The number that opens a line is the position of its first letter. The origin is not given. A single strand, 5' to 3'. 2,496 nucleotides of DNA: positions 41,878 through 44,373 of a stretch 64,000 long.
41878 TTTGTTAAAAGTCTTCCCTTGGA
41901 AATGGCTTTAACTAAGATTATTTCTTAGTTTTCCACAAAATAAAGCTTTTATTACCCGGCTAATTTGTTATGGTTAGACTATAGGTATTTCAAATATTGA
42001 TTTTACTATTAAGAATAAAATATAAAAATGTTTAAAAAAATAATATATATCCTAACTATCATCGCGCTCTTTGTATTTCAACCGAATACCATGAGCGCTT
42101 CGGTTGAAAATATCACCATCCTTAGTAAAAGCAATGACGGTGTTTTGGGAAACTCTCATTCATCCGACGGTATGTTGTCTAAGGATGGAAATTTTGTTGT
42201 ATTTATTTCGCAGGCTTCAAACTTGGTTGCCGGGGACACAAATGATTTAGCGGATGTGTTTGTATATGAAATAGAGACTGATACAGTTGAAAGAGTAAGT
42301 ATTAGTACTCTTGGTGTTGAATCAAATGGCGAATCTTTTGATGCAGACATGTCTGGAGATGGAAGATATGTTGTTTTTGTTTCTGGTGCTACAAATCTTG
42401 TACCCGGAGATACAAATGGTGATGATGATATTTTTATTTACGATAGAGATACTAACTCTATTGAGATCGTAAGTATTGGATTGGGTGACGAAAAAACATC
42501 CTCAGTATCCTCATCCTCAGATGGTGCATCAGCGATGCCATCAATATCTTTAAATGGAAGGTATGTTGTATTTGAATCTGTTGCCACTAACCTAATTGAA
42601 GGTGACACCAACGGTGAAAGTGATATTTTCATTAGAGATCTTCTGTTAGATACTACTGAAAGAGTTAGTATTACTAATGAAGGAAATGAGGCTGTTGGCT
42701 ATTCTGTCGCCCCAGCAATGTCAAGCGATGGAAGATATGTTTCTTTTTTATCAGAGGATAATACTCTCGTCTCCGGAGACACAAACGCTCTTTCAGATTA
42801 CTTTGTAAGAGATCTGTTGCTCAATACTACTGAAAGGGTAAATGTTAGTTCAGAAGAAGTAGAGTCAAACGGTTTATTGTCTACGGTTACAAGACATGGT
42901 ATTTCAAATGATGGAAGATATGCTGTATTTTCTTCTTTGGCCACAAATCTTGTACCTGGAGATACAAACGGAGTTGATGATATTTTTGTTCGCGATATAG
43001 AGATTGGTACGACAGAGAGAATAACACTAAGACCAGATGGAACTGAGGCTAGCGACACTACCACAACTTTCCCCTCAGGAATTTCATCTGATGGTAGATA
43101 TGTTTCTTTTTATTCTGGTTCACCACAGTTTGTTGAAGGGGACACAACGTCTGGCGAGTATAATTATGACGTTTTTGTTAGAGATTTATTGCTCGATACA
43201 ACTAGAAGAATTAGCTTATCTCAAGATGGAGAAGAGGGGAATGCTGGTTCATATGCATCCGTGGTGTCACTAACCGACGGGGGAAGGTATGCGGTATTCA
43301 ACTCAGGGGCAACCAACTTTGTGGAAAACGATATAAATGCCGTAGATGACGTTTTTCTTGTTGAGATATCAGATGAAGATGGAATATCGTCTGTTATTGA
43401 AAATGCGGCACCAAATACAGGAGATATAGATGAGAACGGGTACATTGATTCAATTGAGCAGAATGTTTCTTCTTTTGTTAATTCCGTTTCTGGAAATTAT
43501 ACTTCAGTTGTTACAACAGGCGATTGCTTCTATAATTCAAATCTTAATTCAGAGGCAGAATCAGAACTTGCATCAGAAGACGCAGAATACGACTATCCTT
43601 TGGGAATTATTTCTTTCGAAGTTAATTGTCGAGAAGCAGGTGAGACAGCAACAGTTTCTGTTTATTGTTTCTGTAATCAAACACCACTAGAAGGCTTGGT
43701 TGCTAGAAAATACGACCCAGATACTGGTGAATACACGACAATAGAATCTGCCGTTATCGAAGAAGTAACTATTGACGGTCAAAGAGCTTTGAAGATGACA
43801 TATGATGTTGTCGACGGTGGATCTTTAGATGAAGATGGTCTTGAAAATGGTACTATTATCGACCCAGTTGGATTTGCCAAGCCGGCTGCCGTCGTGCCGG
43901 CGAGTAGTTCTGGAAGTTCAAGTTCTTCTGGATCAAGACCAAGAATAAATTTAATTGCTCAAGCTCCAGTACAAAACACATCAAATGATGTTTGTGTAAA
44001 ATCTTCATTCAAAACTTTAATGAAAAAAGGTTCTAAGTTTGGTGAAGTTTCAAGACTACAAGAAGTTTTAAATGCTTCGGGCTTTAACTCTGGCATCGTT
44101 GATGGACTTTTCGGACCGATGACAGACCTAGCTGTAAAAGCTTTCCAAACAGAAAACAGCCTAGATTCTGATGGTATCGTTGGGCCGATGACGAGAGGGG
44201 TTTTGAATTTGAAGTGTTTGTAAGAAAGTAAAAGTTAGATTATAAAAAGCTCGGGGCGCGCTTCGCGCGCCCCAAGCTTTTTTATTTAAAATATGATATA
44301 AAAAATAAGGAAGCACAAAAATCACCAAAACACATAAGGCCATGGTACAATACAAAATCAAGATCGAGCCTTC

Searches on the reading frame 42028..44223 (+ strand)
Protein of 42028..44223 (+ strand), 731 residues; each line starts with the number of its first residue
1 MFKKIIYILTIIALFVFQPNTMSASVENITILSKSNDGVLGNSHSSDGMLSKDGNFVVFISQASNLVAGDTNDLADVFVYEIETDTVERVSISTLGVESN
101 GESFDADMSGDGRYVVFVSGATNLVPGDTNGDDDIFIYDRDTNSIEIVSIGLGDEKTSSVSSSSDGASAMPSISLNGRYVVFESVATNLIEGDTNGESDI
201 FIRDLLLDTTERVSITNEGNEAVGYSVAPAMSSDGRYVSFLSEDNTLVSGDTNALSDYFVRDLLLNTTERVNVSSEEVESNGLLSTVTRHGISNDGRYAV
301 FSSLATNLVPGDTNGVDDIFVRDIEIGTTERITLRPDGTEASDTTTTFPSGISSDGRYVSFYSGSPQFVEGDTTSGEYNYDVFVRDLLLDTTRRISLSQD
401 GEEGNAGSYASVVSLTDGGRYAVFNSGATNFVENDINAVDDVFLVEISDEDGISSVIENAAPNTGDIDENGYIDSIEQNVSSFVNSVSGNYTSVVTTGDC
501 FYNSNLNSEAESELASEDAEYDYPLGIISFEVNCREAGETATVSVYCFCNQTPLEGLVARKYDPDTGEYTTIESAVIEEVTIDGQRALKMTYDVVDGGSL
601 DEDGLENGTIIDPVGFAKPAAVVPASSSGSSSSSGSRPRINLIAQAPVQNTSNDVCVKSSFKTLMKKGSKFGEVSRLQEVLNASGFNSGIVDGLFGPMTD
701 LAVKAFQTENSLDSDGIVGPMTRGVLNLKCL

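Call 4: search_protein_families(library=pfam, proteins=[window:42028-44223:+], max_evalue=0.1)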
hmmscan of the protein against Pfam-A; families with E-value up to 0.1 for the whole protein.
window:42028-44223:+ (731 aa): 2 families
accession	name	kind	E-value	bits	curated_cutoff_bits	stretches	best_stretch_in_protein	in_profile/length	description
PF01471.23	PG_binding_1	-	2.6e-14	53.6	23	1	673-726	4-57/57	Putative peptidoglycan binding domain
PF07676.18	PD40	-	9.3e-07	29.1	20.9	0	163-201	6-37/38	WD40-like Beta Propeller Repeat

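Call 14: search_protein_families(library=ncbifam, proteins=[window:42028-44223:+], max_evalue=1)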
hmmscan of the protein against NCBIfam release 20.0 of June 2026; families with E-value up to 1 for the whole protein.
window:42028-44223:+ (731 aa): 10 families
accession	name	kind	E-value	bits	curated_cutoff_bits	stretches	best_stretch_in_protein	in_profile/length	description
NF041766.1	choice_anch_U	domain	7.1e-16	58.8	32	1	519-617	3-91/92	choice-of-anchor U domain-containing protein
TIGR02869.1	spore_SleB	equivalog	1.3e-11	44.8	236.5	1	663-726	5-68/201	spore cortex-lytic enzyme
NF053518.1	DipepPtdsDpp5Prph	equivalog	4.4e-07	28.8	900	2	175-262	204-283/655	dipeptidyl-peptidase Dpp5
NF052377.1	lmo1851_S41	exception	4.9e-07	28.8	725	1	662-720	381-439/468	lmo1851 family serine protease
NF052336.1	PdgHdaseHSB100310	equivalog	1.2e-06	28.2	500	1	667-724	187-244/316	peptidoglycan hydrolase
TIGR03979.1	His_Ser_Rich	equivalog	1.3e-06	28.5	121.65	1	620-721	91-181/190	His-Xaa-Ser repeat protein HxsA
NF004786.0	PRK06132.1-3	equivalog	2.1e-06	26.8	329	1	651-715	198-264/418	hypothetical protein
NF052335.1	PdgHdaseHSB129560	equivalog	3.9e-06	26.4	500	1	665-724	200-259/330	peptidoglycan hydrolase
NF007891.0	PRK10594.1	equivalog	0.033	13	425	1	702-728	325-351/617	L,D-transpeptidase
NF038244.1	pheromon_TrpTrp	equivalog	0.26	11.7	29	1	1-18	1-18/32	quorum-sensing system DWW-type pheromone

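Call 38: find_homologous_proteins(query=window:42028-44223:+, max_evalue=0.001)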
Query window:42028-44223:+ (731 aa): 8000 proteins with E <= 0.001 among 8000 candidates; the best 120 are listed.
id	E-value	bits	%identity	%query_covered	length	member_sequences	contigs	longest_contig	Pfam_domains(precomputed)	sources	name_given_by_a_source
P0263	0.0e+0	1419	90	100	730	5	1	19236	PF26549.1,PF26550.2,PF07676.19,PF01471.24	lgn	-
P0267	0.0e+0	1030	43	59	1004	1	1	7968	PF26549.1,PF26550.2,PF07676.19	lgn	-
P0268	0.0e+0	1018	44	62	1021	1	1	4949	PF07676.19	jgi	jgi:hypothetical protein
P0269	7.4e-288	975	43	61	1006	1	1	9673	PF26549.1,PF07676.19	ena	-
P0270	7.5e-274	929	44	57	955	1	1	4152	PF26549.1,PF26550.2,PF07676.19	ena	-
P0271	2.2e-267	907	41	61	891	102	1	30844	PF26549.1,PF24681.2,PF26550.2,PF07676.19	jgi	jgi:hypothetical protein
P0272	4.0e-262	890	42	59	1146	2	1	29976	PF26549.1,PF26550.2,PF07676.19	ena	-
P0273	2.7e-261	887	60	99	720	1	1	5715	PF26549.1,PF01471.24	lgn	-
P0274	2.5e-255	868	43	59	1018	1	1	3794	PF26549.1,PF08140.17,PF26550.2,PF07676.19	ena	-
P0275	3.7e-249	847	59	99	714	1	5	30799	PF26549.1,PF07676.19,PF01471.24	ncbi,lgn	-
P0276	7.5e-249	846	47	55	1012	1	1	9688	PF26549.1,PF26550.2,PF07676.19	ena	-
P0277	1.2e-246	839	40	60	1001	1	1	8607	PF26549.1,PF00404.25,PF26550.2,PF07676.19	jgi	jgi:hypothetical protein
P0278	6.6e-233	793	42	59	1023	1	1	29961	PF26549.1,PF24920.2,PF07676.19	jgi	jgi:Tol biopolymer transport system component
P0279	1.1e-232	793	44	60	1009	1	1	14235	PF26549.1,PF26550.2,PF07676.19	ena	-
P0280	2.2e-232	792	56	100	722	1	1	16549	PF26549.1,PF07676.19,PF01471.24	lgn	-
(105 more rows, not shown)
